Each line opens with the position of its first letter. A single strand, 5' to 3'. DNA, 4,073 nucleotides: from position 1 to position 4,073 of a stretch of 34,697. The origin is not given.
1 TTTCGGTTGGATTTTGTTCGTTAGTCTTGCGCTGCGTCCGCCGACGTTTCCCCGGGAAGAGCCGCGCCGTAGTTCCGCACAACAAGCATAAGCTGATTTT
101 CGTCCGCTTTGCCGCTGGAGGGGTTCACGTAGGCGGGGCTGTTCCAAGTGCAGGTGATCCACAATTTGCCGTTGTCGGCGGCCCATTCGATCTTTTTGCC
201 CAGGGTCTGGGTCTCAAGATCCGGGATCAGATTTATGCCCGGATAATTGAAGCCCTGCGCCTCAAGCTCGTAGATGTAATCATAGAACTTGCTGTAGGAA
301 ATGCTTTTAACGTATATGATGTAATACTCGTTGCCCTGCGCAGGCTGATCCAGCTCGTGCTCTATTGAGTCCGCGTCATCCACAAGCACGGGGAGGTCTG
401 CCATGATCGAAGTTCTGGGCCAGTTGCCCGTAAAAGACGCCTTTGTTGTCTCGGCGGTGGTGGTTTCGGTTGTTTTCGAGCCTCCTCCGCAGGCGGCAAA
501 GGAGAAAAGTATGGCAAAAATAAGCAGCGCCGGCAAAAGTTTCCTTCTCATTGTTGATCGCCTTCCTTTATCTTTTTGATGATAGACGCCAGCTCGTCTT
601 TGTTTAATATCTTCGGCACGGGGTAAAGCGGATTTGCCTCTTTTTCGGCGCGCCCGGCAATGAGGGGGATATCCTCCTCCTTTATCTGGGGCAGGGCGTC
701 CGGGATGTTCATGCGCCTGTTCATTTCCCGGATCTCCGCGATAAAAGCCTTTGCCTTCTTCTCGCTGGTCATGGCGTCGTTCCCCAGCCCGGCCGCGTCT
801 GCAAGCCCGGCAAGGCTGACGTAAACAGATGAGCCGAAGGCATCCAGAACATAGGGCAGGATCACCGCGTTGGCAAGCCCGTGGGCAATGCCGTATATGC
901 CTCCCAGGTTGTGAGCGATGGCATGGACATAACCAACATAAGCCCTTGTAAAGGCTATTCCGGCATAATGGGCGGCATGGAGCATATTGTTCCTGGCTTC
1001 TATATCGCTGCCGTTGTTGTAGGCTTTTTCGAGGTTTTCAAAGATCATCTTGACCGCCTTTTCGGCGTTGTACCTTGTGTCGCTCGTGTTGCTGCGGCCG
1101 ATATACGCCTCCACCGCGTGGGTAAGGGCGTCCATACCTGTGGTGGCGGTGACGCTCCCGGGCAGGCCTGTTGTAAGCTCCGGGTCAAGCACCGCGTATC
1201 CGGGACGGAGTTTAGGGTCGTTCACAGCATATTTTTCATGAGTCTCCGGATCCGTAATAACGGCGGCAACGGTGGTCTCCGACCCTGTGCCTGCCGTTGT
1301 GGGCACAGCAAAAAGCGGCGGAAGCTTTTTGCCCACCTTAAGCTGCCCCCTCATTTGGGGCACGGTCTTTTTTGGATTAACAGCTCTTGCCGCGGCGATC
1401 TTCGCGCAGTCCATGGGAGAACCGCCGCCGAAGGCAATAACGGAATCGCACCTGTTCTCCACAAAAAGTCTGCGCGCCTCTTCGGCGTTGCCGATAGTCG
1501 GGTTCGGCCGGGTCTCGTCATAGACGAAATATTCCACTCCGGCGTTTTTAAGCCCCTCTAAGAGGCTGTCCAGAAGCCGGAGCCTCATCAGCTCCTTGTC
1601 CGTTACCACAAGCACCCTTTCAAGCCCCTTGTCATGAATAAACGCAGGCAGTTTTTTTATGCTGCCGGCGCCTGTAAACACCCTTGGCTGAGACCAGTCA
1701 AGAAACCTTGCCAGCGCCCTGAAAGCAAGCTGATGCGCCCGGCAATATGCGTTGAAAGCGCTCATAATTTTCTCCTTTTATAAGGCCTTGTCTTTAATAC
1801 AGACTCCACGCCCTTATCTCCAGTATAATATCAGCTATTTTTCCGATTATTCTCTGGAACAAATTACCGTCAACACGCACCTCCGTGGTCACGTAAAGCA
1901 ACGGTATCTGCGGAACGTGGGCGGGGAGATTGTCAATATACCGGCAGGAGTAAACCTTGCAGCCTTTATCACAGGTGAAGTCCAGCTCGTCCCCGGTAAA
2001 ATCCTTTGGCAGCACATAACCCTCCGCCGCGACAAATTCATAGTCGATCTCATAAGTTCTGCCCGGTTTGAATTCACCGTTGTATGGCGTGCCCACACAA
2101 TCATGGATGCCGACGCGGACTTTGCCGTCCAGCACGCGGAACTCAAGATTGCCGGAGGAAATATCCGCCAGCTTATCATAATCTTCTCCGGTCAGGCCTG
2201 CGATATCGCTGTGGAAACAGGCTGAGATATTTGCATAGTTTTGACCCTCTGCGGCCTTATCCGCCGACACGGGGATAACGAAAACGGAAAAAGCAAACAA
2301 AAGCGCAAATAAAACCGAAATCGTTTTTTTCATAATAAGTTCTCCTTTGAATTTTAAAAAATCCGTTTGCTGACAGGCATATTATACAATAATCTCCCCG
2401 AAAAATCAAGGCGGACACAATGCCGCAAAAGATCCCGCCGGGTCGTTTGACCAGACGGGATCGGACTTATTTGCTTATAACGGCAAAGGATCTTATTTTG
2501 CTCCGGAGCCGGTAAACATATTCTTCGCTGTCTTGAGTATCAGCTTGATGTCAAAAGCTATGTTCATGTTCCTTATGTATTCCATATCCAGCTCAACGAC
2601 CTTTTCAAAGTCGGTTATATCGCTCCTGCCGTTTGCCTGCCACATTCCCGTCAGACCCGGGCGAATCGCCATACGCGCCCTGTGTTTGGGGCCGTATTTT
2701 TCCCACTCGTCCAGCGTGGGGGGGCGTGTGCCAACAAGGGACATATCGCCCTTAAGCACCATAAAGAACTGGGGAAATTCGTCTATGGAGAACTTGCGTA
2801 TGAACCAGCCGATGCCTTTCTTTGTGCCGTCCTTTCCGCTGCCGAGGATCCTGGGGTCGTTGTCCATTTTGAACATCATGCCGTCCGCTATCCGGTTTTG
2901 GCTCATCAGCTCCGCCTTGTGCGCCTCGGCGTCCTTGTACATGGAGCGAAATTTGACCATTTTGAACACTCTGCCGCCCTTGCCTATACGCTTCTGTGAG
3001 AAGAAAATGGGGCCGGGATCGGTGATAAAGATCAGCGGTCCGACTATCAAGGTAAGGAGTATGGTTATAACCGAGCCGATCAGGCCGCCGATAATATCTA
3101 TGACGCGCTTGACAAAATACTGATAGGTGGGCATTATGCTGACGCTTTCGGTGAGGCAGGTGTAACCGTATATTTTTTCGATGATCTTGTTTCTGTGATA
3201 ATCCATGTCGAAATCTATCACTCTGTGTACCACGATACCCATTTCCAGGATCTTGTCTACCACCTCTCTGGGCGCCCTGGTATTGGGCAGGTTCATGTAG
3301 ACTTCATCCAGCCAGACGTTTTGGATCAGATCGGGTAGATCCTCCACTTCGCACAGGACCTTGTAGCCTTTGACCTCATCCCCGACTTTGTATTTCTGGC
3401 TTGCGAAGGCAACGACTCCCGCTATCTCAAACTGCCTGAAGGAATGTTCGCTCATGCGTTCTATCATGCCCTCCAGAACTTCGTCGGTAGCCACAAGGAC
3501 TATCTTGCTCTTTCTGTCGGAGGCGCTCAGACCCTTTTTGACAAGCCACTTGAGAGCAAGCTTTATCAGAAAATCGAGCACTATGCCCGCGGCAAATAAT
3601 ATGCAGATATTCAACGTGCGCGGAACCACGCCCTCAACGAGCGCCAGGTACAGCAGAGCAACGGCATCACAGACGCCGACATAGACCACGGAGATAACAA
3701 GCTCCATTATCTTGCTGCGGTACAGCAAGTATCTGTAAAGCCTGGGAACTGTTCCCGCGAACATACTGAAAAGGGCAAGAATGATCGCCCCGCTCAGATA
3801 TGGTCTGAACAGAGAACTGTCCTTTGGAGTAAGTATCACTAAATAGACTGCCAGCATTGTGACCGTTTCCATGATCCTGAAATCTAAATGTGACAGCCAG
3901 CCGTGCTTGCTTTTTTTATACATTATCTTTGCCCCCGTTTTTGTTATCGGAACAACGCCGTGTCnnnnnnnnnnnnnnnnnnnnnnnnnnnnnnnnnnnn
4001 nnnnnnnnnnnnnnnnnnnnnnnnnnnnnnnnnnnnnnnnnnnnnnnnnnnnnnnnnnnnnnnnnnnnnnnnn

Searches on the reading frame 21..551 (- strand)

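Call 6: search_protein_families(library=pfam, proteins=[window:21-551:-], max_evalue=0.01)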
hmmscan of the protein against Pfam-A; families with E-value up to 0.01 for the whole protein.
window:21-551:- (176 aa): 0 families

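Call 11: search_protein_families(library=ncbifam, proteins=[window:21-551:-], max_evalue=0.1)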
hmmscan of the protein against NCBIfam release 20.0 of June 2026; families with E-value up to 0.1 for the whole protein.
window:21-551:- (176 aa): 4 families
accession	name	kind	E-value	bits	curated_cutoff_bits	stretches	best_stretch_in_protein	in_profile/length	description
NF058595.1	invert_tail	domain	0.0013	19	37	1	3-41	51-92/113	lipo-invert putative C-terminal anchoring domain-containing protein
NF045774.1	cytochro_C551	exception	0.03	14.3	118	1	1-35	1-33/110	cytochrome c551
NF053527.1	lipo_Cory_WKLS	subfamily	0.077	12.9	105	1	8-38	3-35/166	WKL family lipoprotein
NF050142.1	PG1828_fam_lipo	equivalog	0.079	13.7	50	0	4-38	3-35/59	PG1828 family lipoprotein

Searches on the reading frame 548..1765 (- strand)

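Call 6: search_protein_families(library=pfam, proteins=[window:548-1765:-], max_evalue=0.01)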
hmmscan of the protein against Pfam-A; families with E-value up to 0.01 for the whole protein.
window:548-1765:- (405 aa): 3 families
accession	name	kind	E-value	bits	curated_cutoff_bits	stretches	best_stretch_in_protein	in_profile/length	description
PF00465.25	Fe-ADH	-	7.6e-51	172.5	31.3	1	28-195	3-168/168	Iron-containing alcohol dehydrogenase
PF25137.1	ADH_Fe_C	-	1.9e-47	161.9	27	1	206-398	1-192/194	Fe-containing alcohol dehydrogenase family, C-terminal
PF13685.12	Fe-ADH_2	-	2.8e-12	47.3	28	1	32-130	3-99/149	Iron-containing alcohol dehydrogenase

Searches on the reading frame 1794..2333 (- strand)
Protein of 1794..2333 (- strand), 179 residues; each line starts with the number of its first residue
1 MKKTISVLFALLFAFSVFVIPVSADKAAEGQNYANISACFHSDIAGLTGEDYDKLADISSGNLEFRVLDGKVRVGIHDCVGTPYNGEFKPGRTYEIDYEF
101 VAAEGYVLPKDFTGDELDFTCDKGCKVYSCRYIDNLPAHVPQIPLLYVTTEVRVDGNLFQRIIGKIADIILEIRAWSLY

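Call 5: search_protein_families(library=pfam, proteins=[window:1794-2333:-], max_evalue=0.1)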
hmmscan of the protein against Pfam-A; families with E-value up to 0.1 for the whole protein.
window:1794-2333:- (179 aa): 0 families

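Call 11: search_protein_families(library=ncbifam, proteins=[window:1794-2333:-], max_evalue=0.1)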
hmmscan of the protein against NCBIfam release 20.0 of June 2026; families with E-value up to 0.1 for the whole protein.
window:1794-2333:- (179 aa): 1 family
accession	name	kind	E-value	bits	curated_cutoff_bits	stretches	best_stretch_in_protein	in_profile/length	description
NF053514.2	JUQZ_fam_ocin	equivalog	0.088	13.1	40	0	1-43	1-43/107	BLB8/JUQZ-1 family protein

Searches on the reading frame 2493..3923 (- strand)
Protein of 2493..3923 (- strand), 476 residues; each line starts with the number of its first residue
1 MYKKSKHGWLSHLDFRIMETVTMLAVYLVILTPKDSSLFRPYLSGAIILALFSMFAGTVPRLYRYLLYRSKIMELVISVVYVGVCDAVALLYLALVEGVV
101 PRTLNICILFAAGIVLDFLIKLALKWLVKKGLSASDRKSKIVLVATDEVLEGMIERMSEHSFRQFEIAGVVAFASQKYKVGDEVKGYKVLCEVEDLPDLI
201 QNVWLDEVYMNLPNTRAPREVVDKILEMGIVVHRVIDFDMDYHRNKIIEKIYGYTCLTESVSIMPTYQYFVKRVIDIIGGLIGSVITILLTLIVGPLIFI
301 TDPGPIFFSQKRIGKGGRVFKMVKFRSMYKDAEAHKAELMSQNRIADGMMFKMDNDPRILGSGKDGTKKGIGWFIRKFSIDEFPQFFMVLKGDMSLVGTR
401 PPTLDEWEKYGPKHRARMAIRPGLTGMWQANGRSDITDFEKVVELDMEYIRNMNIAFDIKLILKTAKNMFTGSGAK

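Call 5: search_protein_families(library=pfam, proteins=[window:2493-3923:-], max_evalue=0.1)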
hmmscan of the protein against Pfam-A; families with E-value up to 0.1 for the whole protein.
window:2493-3923:- (476 aa): 2 families
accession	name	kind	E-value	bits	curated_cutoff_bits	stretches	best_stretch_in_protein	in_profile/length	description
PF02397.22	Bac_transf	-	9.3e-57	191.9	27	1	272-470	1-178/179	Bacterial sugar transferase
PF13727.12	CoA_binding_3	-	0.00037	21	25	1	74-217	20-154/175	CoA-binding domain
